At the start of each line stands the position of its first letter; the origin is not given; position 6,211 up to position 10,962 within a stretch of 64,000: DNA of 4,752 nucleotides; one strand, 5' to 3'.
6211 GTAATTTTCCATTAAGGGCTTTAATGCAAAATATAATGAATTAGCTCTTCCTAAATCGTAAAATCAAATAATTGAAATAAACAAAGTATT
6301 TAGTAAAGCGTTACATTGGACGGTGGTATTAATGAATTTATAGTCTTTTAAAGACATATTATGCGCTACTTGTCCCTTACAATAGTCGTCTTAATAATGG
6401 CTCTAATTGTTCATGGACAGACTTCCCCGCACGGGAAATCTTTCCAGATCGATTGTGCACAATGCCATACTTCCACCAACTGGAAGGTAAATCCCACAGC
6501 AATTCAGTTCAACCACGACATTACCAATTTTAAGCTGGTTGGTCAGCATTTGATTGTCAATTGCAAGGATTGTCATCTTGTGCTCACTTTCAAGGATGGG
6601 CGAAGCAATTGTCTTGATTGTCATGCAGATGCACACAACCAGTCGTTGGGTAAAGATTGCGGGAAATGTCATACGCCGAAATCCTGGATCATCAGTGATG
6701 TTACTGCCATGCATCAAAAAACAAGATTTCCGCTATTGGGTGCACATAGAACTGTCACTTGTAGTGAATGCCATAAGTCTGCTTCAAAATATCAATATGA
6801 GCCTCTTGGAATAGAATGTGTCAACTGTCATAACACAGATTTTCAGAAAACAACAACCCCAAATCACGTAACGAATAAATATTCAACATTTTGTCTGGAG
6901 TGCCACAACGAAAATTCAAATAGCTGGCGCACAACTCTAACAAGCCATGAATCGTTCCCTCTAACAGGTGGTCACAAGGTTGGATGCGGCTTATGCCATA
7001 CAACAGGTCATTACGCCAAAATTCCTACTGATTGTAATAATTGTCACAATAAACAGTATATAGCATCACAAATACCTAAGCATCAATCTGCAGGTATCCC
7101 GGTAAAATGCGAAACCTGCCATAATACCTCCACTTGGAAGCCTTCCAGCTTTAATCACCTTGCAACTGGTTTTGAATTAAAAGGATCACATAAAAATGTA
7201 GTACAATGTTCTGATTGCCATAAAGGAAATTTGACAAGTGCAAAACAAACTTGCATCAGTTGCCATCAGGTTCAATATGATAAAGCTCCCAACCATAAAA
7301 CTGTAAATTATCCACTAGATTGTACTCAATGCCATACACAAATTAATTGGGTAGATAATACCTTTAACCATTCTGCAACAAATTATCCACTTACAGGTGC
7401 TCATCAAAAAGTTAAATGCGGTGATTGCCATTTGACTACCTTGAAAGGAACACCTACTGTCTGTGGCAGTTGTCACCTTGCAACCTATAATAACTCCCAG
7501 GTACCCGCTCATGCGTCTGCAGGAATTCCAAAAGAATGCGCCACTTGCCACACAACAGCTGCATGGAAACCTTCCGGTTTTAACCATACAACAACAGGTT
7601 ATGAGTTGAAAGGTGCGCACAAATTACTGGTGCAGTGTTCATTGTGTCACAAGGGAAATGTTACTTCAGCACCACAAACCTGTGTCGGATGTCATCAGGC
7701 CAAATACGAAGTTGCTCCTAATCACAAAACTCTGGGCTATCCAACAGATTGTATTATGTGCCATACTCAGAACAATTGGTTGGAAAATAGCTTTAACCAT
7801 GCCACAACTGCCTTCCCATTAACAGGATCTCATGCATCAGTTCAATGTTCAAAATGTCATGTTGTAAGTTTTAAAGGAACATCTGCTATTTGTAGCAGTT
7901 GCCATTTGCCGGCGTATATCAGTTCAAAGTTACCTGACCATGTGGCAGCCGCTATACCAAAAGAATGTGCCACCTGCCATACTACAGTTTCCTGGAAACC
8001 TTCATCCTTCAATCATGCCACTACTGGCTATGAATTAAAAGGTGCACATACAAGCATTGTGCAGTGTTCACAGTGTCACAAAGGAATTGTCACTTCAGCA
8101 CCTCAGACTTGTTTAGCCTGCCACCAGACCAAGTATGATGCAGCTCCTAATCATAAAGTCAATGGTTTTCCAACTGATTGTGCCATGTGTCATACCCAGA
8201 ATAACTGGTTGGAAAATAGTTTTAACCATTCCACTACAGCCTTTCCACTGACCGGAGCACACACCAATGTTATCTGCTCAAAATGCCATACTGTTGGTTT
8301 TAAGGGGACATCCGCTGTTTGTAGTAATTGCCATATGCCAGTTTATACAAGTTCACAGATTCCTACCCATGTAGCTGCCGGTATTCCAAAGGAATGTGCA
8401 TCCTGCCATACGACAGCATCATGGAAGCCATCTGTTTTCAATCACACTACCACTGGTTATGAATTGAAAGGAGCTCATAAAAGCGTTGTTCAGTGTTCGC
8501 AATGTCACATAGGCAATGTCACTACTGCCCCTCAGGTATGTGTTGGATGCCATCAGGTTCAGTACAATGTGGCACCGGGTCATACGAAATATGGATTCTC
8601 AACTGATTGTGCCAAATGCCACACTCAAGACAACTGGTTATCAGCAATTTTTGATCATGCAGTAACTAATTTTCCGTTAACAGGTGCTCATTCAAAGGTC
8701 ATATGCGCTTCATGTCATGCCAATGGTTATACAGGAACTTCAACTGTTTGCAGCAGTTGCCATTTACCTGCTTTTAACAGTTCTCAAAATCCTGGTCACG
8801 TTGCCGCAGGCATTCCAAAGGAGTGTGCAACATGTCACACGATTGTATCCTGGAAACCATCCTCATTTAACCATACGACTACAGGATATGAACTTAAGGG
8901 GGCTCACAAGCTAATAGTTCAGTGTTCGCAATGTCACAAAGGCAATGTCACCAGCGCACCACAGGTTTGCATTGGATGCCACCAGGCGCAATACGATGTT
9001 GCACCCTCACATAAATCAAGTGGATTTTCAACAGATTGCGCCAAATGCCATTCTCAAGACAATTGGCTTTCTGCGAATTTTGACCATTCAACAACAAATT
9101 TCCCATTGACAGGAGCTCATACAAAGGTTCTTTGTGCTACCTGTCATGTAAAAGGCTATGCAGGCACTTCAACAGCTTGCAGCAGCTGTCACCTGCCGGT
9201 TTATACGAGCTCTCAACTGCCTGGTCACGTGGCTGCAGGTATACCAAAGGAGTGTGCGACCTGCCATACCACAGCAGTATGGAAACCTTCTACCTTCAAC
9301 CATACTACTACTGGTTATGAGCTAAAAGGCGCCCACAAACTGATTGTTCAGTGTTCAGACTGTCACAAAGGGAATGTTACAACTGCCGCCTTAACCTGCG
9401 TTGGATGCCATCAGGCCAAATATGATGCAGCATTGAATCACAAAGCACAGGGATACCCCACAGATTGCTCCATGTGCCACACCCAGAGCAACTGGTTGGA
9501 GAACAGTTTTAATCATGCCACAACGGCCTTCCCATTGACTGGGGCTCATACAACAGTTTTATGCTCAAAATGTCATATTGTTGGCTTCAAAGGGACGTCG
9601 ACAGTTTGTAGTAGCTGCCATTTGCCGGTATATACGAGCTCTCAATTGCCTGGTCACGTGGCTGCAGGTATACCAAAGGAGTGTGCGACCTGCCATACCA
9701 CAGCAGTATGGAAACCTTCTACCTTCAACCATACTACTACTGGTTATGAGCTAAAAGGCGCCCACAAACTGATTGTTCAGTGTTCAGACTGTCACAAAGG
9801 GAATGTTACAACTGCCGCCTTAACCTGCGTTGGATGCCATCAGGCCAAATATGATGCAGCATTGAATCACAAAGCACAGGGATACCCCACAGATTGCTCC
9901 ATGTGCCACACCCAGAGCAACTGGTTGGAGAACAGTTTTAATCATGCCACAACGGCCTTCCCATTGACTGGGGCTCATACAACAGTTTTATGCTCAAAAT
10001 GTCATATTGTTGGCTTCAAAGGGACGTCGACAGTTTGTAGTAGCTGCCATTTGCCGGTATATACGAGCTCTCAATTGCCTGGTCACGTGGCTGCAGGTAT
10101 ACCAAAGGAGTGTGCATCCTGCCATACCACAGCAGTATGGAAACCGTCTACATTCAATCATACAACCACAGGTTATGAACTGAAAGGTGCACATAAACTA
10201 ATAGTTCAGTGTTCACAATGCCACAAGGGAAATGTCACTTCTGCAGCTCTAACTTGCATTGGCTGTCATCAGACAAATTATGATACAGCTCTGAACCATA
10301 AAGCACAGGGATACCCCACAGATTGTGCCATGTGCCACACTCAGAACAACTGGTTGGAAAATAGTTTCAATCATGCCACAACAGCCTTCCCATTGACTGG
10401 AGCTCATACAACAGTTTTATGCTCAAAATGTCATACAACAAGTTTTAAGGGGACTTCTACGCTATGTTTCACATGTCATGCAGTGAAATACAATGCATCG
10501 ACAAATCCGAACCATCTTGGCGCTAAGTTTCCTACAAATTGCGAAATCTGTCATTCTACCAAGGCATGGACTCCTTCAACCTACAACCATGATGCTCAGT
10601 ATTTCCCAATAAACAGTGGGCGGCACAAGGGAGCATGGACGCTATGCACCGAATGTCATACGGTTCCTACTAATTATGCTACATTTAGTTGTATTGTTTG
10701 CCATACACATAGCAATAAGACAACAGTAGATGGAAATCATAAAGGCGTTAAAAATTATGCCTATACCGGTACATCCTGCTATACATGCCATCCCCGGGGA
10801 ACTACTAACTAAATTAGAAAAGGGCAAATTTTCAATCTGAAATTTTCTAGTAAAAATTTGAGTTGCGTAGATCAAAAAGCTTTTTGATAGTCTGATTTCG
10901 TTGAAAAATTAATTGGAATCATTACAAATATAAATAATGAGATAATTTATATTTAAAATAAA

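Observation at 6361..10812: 61-CxxCH, 1483-aa single-polypeptide poly-c7-like cytochrome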

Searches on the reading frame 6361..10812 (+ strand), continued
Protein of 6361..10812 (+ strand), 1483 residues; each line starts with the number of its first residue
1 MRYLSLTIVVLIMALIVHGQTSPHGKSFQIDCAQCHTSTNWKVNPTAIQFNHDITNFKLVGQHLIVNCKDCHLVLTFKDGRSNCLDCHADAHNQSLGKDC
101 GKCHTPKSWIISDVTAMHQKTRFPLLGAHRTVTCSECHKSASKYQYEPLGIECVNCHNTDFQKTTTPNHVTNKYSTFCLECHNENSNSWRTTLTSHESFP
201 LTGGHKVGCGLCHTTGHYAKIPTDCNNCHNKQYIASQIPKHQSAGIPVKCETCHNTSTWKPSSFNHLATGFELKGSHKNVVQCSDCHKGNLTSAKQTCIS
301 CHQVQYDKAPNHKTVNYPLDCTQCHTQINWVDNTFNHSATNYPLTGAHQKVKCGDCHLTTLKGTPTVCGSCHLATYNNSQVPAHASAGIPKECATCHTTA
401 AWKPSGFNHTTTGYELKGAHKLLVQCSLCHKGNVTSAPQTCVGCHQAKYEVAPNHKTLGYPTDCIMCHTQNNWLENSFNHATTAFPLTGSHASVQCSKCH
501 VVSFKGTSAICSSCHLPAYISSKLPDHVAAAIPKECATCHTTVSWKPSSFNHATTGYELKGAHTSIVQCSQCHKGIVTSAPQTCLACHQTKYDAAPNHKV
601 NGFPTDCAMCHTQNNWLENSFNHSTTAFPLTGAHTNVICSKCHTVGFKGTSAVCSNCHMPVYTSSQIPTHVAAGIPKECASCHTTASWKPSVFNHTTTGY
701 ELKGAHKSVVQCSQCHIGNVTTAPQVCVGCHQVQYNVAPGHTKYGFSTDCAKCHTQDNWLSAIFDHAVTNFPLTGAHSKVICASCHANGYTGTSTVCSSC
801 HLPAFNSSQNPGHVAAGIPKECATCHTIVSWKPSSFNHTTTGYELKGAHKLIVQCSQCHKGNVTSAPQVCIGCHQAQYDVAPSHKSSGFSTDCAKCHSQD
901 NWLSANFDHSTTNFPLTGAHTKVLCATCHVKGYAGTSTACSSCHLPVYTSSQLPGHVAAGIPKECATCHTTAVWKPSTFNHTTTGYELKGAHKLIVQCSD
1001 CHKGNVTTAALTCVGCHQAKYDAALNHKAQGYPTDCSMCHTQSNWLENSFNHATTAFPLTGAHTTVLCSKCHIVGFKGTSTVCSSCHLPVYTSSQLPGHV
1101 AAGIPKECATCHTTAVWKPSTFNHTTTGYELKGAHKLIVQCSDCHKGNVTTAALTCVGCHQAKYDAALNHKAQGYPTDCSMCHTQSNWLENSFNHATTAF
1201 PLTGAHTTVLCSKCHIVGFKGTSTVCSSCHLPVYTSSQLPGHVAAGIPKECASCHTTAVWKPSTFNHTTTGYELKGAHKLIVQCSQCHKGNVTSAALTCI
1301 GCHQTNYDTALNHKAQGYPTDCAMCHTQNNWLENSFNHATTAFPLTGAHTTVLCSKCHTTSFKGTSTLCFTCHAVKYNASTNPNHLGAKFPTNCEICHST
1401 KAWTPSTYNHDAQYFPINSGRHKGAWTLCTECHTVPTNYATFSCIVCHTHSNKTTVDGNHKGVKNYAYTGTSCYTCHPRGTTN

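Call 26: find_encoding_contigs(protein=P0048, flank=10000, max_places=1)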
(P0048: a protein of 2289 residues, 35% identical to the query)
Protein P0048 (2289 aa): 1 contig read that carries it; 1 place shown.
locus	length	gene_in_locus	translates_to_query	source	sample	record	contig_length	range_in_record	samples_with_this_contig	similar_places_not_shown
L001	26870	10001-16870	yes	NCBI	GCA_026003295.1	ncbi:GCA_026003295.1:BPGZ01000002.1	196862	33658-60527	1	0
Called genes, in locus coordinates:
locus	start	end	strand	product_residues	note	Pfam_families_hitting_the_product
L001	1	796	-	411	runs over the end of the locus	PF00202:Aminotran_3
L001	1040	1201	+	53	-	-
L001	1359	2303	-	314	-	PF01134:GIDA (faint), PF01266:DAO (faint), PF07992:Pyr_redox_2, PF13738:Pyr_redox_3, PF00070:Pyr_redox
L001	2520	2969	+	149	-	PF00571:CBS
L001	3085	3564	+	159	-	PF00571:CBS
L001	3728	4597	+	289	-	-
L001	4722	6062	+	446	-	PF12838:Fer4_7 (faint), PF12797:Fer4_2 (faint), PF00037:Fer4 (faint), PF13237:Fer4_10, PF14697:Fer4_21, PF13738:Pyr_redox_3, PF07992:Pyr_redox_2, PF00070:Pyr_redox (weak), +7 more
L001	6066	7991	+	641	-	PF02085:Cytochrom_CIII (faint), PF14537:Cytochrom_c3_2 (faint), PF22113:Mtrc-MtrF_II-IV_dom (faint), PF14522:Cytochrome_C7 (weak)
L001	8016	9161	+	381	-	PF02085:Cytochrom_CIII (faint), PF14522:Cytochrome_C7 (faint), PF14537:Cytochrom_c3_2 (faint)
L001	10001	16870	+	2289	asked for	PF02085:Cytochrom_CIII (faint), PF14522:Cytochrome_C7 (faint), PF14537:Cytochrom_c3_2 (faint), PF22113:Mtrc-MtrF_II-IV_dom (weak)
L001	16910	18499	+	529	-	-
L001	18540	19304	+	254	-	PF13457:GW (faint)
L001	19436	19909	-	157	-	PF01814:Hemerythrin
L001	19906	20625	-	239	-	PF04405:ScdA_N, PF01814:Hemerythrin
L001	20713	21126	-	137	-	PF01152:Bac_globin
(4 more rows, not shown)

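Call 27: find_encoding_contigs(protein=P0051, flank=10000, max_places=1)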
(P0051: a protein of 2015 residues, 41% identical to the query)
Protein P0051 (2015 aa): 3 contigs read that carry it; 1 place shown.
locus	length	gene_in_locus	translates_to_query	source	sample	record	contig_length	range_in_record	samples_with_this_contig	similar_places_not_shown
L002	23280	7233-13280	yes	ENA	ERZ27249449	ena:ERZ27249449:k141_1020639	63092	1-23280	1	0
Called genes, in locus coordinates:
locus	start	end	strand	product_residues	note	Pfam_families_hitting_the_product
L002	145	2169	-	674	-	PF03629:SASA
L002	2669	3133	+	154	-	PF13893:RRM_5 (faint), PF00076:RRM_1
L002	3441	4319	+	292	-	-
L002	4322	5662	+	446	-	PF00037:Fer4 (faint), PF03486:HI0933_like (faint), PF13237:Fer4_10, PF14697:Fer4_21, PF12838:Fer4_7 (weak), PF07992:Pyr_redox_2, PF13738:Pyr_redox_3, PF00070:Pyr_redox, +5 more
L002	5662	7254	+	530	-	PF02085:Cytochrom_CIII (faint), PF14522:Cytochrome_C7 (faint), PF14537:Cytochrom_c3_2 (faint), PF22113:Mtrc-MtrF_II-IV_dom (faint)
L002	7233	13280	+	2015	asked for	PF02085:Cytochrom_CIII (faint), PF14522:Cytochrome_C7 (faint), PF14537:Cytochrom_c3_2 (faint), PF22113:Mtrc-MtrF_II-IV_dom (faint)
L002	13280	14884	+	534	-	-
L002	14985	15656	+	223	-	PF00072:Response_reg, PF00486:Trans_reg_C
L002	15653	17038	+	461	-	PF00672:HAMP, PF00512:HisKA, PF02518:HATPase_c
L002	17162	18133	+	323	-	PF09084:NMT1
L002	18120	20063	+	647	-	PF22673:MCP-like_PDC_1, PF02743:dCache_1, PF08269:dCache_2 (weak), PF17201:Cache_3-Cache_2 (faint), PF00672:HAMP, PF07228:SpoIIE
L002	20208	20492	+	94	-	PF13581:HATPase_c_2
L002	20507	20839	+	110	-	PF01740:STAS, PF13466:STAS_2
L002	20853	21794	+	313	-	PF02016:Peptidase_S66, PF17676:Peptidase_S66C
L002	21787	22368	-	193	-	PF01510:Amidase_2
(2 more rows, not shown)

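Call 28: find_encoding_contigs(protein=P0067, flank=10000, max_places=1)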
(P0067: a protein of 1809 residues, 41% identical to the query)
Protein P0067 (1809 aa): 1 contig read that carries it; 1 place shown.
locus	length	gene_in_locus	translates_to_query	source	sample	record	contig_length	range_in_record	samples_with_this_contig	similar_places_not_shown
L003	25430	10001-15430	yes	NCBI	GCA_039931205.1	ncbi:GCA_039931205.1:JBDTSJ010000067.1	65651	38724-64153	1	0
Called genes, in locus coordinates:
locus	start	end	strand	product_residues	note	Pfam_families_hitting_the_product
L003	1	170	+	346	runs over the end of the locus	PF00702:Hydrolase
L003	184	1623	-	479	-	PF00672:HAMP, PF00512:HisKA, PF02518:HATPase_c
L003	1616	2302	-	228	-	PF00072:Response_reg, PF00486:Trans_reg_C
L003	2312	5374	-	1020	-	PF00873:ACR_tran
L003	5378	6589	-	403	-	PF25919:BSH_CusB (faint), PF25973:BSH_CzcB, PF25954:Beta-barrel_RND_2, PF25975:CzcB_C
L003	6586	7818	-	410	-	PF02321:OEP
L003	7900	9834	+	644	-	PF02085:Cytochrom_CIII (faint), PF14537:Cytochrom_c3_2 (faint), PF09699:Paired_CXXCH_1 (faint), PF22113:Mtrc-MtrF_II-IV_dom (faint), PF14522:Cytochrome_C7 (weak)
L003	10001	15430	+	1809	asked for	PF02085:Cytochrom_CIII (faint), PF09699:Paired_CXXCH_1 (faint), PF14522:Cytochrome_C7 (faint), PF22113:Mtrc-MtrF_II-IV_dom (weak)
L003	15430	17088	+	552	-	-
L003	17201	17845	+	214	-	-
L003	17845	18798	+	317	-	PF02322:Cyt_bd_oxida_II (weak)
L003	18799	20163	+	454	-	PF12797:Fer4_2 (weak), PF13237:Fer4_10, PF14697:Fer4_21, PF12838:Fer4_7 (weak), PF13187:Fer4_9 (weak), PF07992:Pyr_redox_2, PF13738:Pyr_redox_3, PF13434:Lys_Orn_oxgnase (weak), +10 more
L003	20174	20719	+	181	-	PF13428:TPR_14 (faint), PF23914:TPR_CcmH_CycH (weak), PF13432:TPR_16 (weak), PF14559:TPR_19, PF13414:TPR_11 (weak), PF13431:TPR_17 (weak), PF00515:TPR_1 (weak), PF07719:TPR_2 (weak), +4 more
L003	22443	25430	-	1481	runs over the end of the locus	PF13004:BACON (faint), PF19190:BACON_2 (faint), PF09134:Invasin_D3 (weak), PF01436:NHL (faint), PF25021:TEN_NHL (weak)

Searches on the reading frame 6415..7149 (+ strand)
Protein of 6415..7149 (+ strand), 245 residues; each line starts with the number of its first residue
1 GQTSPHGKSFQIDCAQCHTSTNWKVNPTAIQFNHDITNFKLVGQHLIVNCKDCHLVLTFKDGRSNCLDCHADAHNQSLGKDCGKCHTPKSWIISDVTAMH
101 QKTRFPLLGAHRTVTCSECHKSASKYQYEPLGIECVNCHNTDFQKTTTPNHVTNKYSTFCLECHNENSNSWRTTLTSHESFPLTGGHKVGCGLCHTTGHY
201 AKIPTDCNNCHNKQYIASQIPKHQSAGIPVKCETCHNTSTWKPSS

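Call 83: search_solved_structures(query=A6, max_evalue=1, show_alignments=1)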
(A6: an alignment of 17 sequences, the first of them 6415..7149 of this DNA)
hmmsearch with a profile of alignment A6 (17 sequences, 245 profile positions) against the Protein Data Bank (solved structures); distinct sequences matched with E-value up to 1: 30.
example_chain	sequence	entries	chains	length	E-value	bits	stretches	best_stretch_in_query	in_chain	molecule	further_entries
1z1n_X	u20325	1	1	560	3e-06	30.3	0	183-218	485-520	sixteen heme cytochrome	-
3ov0_A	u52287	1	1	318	0.00018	24.5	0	47-120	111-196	Cytochrome c family protein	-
6i5b_A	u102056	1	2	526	0.00037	23.5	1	122-165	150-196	Uncharacterized protein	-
2j7a_C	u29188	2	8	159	0.0024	20.8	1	37-131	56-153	CYTOCHROME C QUINOL DEHYDROGENASE NRFH | NAPC/NIRT CYTOCHROME C FAMILY PROTEIN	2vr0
3ouq_A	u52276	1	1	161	0.0038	20.2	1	11-85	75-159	Cytochrome c family protein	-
9m8m_C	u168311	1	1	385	0.0055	19.6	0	221-239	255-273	Photosynthetic reaction center cytochrome c subunit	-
1bvb_A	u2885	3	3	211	0.01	18.8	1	156-239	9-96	CYTOCHROME C-554 | CYTOCHROME C554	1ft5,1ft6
1duw_A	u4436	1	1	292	0.021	17.8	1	189-237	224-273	NONAHEME CYTOCHROME C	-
1h29_A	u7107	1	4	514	0.026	17.4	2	153-214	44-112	HIGH-MOLECULAR-WEIGHT CYTOCHROME C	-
19hc_A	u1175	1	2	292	0.029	17.3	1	189-236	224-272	PROTEIN (NINE-HAEM CYTOCHROME C)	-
1ofw_A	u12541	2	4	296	0.036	17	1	189-236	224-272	NINE-HEME CYTOCHROME C | NINE HEME CYTOCHROME C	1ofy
8wdu_C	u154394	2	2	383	0.04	16.8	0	189-236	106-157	Photosynthetic reaction center cytochrome c subunit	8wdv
1eys_C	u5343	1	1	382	0.052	16.4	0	79-138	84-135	PHOTOSYNTHETIC REACTION CENTER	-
5ze8_A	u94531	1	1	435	0.053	16.4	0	154-238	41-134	cytochrome c552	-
1gws_A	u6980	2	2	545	0.056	16.3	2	153-214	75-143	HIGH-MOLECULAR-WEIGHT CYTOCHROME C | High-molecular-weight cytochrome c precursor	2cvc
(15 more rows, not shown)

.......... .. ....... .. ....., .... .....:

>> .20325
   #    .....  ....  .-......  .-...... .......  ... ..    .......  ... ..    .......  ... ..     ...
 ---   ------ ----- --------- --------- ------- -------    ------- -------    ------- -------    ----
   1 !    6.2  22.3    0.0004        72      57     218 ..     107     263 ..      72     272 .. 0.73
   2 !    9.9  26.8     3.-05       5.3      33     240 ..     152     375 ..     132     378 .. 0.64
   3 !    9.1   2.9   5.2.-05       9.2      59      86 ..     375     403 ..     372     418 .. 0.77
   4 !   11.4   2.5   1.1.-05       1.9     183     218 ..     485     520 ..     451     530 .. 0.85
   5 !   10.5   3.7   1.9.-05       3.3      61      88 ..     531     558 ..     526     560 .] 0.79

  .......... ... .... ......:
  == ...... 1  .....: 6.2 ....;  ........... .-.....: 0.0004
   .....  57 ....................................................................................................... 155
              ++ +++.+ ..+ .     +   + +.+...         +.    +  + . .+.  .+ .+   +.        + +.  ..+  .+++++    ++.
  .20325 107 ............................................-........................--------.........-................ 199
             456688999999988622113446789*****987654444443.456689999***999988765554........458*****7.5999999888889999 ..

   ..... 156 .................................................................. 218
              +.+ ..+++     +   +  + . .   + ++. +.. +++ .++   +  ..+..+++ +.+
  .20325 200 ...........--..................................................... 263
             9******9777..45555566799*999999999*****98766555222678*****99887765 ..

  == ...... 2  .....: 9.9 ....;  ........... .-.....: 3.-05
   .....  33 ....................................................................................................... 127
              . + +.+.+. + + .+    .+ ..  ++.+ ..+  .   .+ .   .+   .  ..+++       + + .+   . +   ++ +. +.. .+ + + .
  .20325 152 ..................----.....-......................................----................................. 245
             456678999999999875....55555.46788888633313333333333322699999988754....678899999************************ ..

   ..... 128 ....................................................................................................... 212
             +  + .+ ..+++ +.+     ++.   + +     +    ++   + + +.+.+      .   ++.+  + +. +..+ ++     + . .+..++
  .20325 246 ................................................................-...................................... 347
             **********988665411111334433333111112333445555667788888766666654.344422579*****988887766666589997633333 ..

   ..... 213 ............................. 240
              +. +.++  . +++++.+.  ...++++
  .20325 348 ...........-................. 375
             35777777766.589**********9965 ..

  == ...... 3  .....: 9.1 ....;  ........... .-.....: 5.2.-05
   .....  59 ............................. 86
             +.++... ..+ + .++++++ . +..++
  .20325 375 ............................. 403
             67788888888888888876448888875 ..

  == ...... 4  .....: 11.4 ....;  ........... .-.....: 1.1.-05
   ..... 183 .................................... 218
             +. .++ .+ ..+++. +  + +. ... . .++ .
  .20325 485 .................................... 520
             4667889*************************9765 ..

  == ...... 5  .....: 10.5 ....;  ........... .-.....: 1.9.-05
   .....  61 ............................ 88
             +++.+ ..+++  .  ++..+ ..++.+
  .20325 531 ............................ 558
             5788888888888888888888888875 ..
